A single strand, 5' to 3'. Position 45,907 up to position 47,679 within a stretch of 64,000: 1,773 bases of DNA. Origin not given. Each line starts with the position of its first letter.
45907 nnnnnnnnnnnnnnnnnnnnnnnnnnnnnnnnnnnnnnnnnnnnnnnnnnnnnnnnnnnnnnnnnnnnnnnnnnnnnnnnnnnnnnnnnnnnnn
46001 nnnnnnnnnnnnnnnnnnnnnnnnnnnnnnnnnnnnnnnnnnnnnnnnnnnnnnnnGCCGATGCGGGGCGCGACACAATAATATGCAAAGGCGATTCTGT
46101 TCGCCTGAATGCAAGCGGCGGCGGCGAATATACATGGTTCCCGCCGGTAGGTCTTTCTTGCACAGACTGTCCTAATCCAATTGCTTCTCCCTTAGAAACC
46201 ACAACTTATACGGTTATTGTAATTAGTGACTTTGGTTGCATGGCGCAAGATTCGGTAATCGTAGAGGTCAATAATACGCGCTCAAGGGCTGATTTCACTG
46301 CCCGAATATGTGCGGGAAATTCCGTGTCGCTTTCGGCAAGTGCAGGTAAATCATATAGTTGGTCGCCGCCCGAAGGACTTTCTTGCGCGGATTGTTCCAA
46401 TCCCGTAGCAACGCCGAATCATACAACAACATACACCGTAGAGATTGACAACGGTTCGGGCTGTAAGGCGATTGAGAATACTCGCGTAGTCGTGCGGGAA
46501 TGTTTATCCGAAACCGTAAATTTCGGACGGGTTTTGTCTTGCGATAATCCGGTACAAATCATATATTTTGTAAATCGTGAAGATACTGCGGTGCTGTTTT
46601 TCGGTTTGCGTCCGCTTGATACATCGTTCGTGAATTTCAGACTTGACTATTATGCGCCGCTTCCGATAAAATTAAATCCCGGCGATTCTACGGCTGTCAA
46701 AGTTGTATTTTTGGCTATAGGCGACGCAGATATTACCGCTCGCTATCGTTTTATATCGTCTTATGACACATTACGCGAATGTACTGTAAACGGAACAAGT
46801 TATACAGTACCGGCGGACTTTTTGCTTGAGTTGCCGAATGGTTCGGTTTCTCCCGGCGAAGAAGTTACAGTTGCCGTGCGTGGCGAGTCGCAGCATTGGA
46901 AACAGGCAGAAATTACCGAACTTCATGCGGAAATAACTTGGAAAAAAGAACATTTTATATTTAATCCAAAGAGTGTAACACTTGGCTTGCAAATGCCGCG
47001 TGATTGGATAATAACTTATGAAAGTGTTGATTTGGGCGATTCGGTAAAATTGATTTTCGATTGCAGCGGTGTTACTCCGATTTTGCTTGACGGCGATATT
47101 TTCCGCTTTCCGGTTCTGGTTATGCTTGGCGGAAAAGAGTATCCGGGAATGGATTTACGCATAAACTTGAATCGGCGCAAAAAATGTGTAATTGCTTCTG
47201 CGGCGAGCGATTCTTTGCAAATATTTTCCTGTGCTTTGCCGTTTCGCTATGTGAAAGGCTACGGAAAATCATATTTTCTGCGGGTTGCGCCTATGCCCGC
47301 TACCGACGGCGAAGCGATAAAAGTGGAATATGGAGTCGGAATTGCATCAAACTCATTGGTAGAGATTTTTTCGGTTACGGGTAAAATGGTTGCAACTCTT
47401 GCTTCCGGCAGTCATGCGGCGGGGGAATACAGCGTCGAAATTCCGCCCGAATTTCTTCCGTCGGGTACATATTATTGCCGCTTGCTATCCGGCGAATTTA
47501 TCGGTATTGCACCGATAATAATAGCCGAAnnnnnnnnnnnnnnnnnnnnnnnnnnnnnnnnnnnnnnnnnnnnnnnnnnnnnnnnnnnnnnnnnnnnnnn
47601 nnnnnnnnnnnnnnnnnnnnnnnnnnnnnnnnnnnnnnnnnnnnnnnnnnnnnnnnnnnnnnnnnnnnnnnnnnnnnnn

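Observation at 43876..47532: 1218-aa predicted T9SS-substrate adhesin (by its C-terminal sorting domain) with IgGFc-binding-like N-domain and six cysteine-bearing tandem repeats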

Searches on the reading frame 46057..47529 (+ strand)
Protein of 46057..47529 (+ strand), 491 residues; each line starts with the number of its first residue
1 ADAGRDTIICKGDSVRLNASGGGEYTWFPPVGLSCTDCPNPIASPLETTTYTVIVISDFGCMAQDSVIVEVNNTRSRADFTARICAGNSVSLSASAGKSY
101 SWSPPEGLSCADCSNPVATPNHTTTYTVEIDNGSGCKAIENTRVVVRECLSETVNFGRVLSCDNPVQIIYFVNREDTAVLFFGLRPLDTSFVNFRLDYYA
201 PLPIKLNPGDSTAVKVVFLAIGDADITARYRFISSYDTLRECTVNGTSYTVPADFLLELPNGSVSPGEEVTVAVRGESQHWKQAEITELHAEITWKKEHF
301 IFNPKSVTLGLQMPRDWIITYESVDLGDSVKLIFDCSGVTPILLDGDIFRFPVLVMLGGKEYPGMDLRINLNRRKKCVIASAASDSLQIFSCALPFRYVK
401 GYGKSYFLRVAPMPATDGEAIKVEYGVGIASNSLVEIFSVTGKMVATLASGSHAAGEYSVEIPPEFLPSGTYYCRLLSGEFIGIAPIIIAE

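Call 34: predict_structure(alignment_id=A2)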
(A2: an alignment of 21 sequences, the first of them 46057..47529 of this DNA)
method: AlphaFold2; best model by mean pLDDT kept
length: 491 residues; sequences in the alignment: 21
mean_pLDDT: 88.0   pTM: 0.55
mean pLDDT of the five models: 88.0, 87.9, 87.5, 87.3, 86.5
residues with pLDDT >= 90: 289; 70-90: 169; 50-70: 25; < 50: 8
segments of 3 or more residues with pLDDT < 50: 396-401
pLDDT, mean of each block of 10 residues (from residue 1): 73 84 88 91 89 87 88 58 84 82 92 91 88 75 85 91 93 89 92 93 91 94 93 82 94 95 83 96 95 94 91 95 95 96 96 84 91 92 88 51 76 85 90 93 93 92 90 92 92 82
secondary structure, 60 per line:
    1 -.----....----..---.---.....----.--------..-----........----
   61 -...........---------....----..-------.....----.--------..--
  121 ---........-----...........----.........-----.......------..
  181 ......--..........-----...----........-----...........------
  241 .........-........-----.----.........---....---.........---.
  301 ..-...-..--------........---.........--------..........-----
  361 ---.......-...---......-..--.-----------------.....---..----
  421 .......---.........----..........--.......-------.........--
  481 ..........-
elements in order: E7-10 E24-28 E49-56 E62-72 E82-85 E99-103 E124-131 E137-147 E152-160 E166-172 E179-186 H189-193 E194-198 E204-206 E211-218 E224-234 E241-249 E251-258 E269-277 H281-284 E288-296 E300-302 E318-325 E329-337 E346-355 E364-370 E378-383 E407-411 E421-427 E431-439 E444-453 E456-462 E470-478 E481-490

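Call 36: fold_search(model_id=the predicted structure, library=pdb)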
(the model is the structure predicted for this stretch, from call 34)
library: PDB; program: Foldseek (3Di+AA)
matches with E <= 10: 1865; with E <= 0.001: 617
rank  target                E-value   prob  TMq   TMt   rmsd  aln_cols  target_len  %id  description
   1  7som_D                4.5e-16  1.00  0.27  0.10  23.0       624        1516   10  Ciliary C2 central pair apparatus isolated from Chlamydomonas reinhardtii (released 2022-04-13)
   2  9ijj_C                1.0e-15  1.00  0.23  0.15  19.1       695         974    9  In situ structure of the central apparatus in mouse sperm axoneme. (released 2025-06-04)
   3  9flw_A                8.7e-15  1.00  0.31  0.30  14.8       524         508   14  CryoEM structure of the fragment-6 (3571-4078) in the grappling hook protein A (GhpA) in the bacterium Aureispira sp.  (released 2024-10-16)
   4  9ijj_O                1.7e-14  1.00  0.24  0.11  18.1       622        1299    9  In situ structure of the central apparatus in mouse sperm axoneme. (released 2025-06-04)
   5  9ijj_h                3.5e-14  1.00  0.17  0.08  54.0       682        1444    9  In situ structure of the central apparatus in mouse sperm axoneme. (released 2025-06-04)
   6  9flp_A                6.3e-14  1.00  0.21  0.14  23.7       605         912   13  CryoEM structure of the neck (1403-2314) in the grappling hook protein A (GhpA) in the bacterium Aureispira sp. CCB-QB (released 2024-10-16)
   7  9ijj_4I               1.1e-13  1.00  0.21  0.05  24.7       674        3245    8  In situ structure of the central apparatus in mouse sperm axoneme. (released 2025-06-04)
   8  9flv_A                2.0e-13  1.00  0.32  0.36  14.6       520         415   16  CryoEM structure of the fragment-5 (2393-2807) in the grappling hook protein A (GhpA) in the bacterium Aureispira sp.  (released 2024-10-16)
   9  7sqc_O0               2.9e-13  1.00  0.26  0.13  19.8       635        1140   11  Ciliary C1 central pair apparatus isolated from Chlamydomonas reinhardtii (released 2022-04-13)
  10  7sqc_2B               5.0e-13  1.00  0.26  0.19  16.7       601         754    9  Ciliary C1 central pair apparatus isolated from Chlamydomonas reinhardtii (released 2022-04-13)
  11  9ijj_4J               6.4e-13  1.00  0.27  0.21  18.6       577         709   10  In situ structure of the central apparatus in mouse sperm axoneme. (released 2025-06-04)
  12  4yfg_A                9.0e-13  1.00  0.16  0.16  28.9       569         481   11  Crystal structure of PTP delta meA3/meB minus variant Ig1-Fn1 (released 2015-05-06)
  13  3b43                  1.2e-12  1.00  0.14  0.12  26.4       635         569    8  I-band fragment I65-I70 from titin (released 2008-01-22)
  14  2e9w_A                1.2e-12  1.00  0.21  0.21  17.5       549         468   10  Crystal structure of the extracellular domain of Kit in complex with stem cell factor (SCF) (released 2007-08-07)
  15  7n6g_4C               1.3e-12  1.00  0.25  0.21  16.4       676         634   11  C1 of central pair (released 2022-05-18)
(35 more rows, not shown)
